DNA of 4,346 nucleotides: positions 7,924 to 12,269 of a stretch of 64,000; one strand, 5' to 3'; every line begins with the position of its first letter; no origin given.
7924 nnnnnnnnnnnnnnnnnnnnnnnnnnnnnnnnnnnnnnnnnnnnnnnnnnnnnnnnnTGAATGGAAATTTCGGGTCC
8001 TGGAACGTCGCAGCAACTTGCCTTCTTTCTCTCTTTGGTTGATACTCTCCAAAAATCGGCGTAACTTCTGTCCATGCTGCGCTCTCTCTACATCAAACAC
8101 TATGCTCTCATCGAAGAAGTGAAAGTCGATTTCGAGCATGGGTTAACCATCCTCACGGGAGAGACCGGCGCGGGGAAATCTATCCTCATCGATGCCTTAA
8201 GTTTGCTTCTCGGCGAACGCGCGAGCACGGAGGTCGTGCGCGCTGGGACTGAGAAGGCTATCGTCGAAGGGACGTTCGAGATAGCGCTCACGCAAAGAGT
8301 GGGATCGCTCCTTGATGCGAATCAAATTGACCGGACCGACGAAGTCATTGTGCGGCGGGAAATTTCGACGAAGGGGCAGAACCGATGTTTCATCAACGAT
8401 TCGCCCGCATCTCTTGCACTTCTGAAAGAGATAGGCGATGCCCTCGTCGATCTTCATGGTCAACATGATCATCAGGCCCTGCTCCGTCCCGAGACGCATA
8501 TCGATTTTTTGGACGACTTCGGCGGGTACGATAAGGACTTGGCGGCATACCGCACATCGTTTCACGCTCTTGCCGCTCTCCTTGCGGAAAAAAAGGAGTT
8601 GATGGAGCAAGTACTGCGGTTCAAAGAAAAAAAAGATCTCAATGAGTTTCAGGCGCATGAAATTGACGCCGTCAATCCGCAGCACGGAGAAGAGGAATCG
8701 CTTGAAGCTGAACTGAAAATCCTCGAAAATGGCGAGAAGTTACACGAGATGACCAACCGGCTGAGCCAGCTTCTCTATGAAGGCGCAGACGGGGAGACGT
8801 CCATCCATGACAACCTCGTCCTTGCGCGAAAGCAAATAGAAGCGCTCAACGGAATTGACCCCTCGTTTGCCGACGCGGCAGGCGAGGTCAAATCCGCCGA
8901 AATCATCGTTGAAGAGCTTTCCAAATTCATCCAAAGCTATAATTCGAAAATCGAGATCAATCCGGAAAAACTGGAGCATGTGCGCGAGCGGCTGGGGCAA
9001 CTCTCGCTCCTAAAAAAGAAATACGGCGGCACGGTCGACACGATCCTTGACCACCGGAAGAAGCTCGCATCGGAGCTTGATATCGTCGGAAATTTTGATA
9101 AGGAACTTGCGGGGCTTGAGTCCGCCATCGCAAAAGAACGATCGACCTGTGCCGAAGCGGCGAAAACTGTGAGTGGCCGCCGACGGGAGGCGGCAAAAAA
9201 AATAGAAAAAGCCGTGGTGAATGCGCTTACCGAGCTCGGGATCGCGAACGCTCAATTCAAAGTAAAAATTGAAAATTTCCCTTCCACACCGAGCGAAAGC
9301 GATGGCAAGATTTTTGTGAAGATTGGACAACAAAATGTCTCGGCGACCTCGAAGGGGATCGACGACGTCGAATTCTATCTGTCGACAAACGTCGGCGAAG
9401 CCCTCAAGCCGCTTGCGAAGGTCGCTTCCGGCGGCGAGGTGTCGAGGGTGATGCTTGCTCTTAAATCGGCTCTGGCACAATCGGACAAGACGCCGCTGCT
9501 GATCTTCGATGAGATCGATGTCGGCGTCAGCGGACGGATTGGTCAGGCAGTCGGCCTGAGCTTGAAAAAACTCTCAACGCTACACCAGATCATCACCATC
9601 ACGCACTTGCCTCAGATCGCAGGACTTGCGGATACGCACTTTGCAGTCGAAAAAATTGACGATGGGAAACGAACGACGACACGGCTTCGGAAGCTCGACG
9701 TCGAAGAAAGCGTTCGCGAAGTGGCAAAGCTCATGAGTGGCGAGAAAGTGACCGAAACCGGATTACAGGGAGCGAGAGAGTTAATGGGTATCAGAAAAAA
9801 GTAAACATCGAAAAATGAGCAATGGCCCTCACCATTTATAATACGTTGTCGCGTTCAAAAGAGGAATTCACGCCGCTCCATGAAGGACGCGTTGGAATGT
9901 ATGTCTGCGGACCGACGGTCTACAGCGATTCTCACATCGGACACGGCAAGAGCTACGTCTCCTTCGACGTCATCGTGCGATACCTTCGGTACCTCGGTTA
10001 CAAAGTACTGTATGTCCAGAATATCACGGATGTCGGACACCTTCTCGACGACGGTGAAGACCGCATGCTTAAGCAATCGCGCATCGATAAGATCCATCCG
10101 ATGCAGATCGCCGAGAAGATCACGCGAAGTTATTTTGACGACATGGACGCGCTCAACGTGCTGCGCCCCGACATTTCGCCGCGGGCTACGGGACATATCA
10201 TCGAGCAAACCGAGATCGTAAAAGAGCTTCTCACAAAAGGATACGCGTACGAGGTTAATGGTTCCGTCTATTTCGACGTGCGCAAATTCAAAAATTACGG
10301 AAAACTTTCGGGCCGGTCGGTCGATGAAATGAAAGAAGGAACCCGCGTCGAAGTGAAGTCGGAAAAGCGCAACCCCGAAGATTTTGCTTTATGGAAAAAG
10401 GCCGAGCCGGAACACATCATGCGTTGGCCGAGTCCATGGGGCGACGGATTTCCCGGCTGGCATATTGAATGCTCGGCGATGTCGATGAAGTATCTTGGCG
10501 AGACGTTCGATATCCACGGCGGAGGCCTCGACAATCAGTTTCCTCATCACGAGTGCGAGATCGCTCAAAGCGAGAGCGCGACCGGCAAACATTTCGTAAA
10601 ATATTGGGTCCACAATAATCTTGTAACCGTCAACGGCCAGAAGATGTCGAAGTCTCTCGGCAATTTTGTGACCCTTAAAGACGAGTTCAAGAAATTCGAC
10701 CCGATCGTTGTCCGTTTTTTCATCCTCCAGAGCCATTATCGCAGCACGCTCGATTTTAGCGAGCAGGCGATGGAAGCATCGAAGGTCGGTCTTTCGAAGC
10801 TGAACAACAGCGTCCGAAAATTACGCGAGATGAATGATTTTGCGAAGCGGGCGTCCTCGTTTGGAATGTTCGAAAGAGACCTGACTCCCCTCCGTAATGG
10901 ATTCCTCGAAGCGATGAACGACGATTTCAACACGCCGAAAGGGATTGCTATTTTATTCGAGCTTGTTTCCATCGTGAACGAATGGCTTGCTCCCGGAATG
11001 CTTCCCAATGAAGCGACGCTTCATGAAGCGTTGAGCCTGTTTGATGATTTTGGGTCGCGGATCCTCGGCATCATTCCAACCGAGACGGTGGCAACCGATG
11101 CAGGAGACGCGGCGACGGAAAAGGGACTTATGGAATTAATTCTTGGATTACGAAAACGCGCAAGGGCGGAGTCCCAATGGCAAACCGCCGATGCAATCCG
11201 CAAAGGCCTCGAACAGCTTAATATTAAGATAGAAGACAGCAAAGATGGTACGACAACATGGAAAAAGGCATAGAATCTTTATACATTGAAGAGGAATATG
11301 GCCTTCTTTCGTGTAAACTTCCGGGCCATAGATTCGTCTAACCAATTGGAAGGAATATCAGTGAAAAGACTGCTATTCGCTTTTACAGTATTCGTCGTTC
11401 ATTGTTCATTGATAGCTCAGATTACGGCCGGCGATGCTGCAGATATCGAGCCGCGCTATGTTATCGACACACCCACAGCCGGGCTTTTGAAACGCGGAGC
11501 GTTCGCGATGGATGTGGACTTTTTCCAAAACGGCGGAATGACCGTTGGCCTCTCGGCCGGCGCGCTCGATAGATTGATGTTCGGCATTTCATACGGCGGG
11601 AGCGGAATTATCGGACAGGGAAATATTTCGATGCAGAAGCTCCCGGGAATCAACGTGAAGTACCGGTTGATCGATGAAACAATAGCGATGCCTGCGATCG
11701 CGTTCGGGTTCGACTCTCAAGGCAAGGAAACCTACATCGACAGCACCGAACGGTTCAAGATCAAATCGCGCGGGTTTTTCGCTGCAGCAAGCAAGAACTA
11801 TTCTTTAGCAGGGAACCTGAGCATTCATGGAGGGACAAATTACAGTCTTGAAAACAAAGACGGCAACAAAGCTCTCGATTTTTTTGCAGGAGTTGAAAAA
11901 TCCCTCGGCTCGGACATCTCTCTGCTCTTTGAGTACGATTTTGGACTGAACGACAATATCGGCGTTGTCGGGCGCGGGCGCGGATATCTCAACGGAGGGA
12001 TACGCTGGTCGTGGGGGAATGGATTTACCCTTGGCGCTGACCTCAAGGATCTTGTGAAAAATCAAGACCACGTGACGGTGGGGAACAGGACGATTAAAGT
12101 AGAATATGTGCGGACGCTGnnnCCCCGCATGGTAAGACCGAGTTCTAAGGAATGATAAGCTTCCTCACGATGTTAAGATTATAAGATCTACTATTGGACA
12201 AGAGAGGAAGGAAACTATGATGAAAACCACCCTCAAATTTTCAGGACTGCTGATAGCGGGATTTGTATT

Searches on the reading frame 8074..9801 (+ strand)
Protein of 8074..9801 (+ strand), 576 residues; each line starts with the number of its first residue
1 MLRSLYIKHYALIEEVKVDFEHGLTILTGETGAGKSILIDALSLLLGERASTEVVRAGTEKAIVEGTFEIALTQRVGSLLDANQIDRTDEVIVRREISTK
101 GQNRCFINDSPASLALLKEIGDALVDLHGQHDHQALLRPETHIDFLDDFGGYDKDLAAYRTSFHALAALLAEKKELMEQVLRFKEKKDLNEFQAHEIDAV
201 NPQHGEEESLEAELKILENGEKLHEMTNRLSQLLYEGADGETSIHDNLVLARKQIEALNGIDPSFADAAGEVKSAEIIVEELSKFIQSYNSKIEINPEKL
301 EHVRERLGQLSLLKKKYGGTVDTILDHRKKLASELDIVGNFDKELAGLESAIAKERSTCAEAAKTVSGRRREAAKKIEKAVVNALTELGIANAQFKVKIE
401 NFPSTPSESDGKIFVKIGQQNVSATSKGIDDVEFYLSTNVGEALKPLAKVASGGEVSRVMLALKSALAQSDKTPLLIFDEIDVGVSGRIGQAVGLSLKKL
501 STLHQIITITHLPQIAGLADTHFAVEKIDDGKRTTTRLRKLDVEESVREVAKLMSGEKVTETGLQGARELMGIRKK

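Call 7: search_protein_families(library=pfam, proteins=[window:8074-9801:+], max_evalue=0.001)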
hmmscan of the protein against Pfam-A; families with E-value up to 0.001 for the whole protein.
window:8074-9801:+ (576 aa): 7 families
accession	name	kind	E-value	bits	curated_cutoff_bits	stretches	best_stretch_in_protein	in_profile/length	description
PF02463.25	SMC_N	-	1.2e-22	80.8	40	1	2-532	2-218/220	RecF/RecN/SMC N terminal domain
PF13476.12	AAA_23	-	8.9e-13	49.8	27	1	4-234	1-197/201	AAA domain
PF13555.12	AAA_29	-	9.6e-07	28.9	27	1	15-46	14-46/61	P-loop containing region of AAA domain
PF13304.12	AAA_21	-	4.3e-06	27.5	27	0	24-48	1-25/304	AAA domain, putative AbiEii toxin, Type IV TA system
PF13175.12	AAA_15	-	2.1e-05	24.8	32.1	1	1-412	1-285/374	AAA ATPase domain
PF13401.12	AAA_22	-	4.7e-05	24.1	27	0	21-53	4-35/130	AAA domain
PF13191.12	AAA_16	-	0.00056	20.9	32.6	0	22-57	24-63/167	AAA ATPase domain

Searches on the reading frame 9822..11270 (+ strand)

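Call 7: search_protein_families(library=pfam, proteins=[window:9822-11270:+], max_evalue=0.001)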
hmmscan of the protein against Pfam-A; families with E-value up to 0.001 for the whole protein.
window:9822-11270:+ (483 aa): 5 families
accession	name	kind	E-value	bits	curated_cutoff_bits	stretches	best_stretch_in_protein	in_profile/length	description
PF01406.26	tRNA-synt_1e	-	1.7e-119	399.2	27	1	16-321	2-300/301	tRNA synthetases class I (C) catalytic domain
PF09334.17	tRNA-synt_1g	-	2.5e-14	53.3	20.1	2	35-159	12-130/391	tRNA synthetases class I (M)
PF09190.17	DALR_2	-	5.3e-12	46.6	22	1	361-417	2-55/57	DALR domain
PF00133.28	tRNA-synt_1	-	1.8e-06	27.4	22.7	1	234-311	334-412/414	tRNA synthetases class I (I, L, M and V)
PF01921.24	tRNA-synt_1f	-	0.00071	19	27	0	267-315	274-323/360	tRNA synthetases class I (K)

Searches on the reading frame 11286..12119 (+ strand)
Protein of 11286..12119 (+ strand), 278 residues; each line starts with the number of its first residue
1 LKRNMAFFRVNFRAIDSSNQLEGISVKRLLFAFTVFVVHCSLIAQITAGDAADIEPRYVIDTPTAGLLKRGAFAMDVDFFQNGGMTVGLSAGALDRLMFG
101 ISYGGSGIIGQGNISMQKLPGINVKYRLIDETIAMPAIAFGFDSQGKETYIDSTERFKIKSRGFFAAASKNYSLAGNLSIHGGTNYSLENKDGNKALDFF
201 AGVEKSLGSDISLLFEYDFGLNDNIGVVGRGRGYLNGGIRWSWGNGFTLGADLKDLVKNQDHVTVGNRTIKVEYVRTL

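Call 7: search_protein_families(library=pfam, proteins=[window:11286-12119:+], max_evalue=0.001)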
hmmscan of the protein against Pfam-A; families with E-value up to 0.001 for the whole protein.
window:11286-12119:+ (278 aa): 1 family
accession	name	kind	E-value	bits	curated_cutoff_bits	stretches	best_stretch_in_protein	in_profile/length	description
PF06082.17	YjbH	-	0.00093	18.6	24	0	60-144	11-101/658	Exopolysaccharide biosynthesis protein YbjH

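Call 51: search_protein_families(library=ncbifam, proteins=[window:11286-12119:+], max_evalue=0.01)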
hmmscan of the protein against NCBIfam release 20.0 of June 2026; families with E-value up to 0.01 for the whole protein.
window:11286-12119:+ (278 aa): 0 families
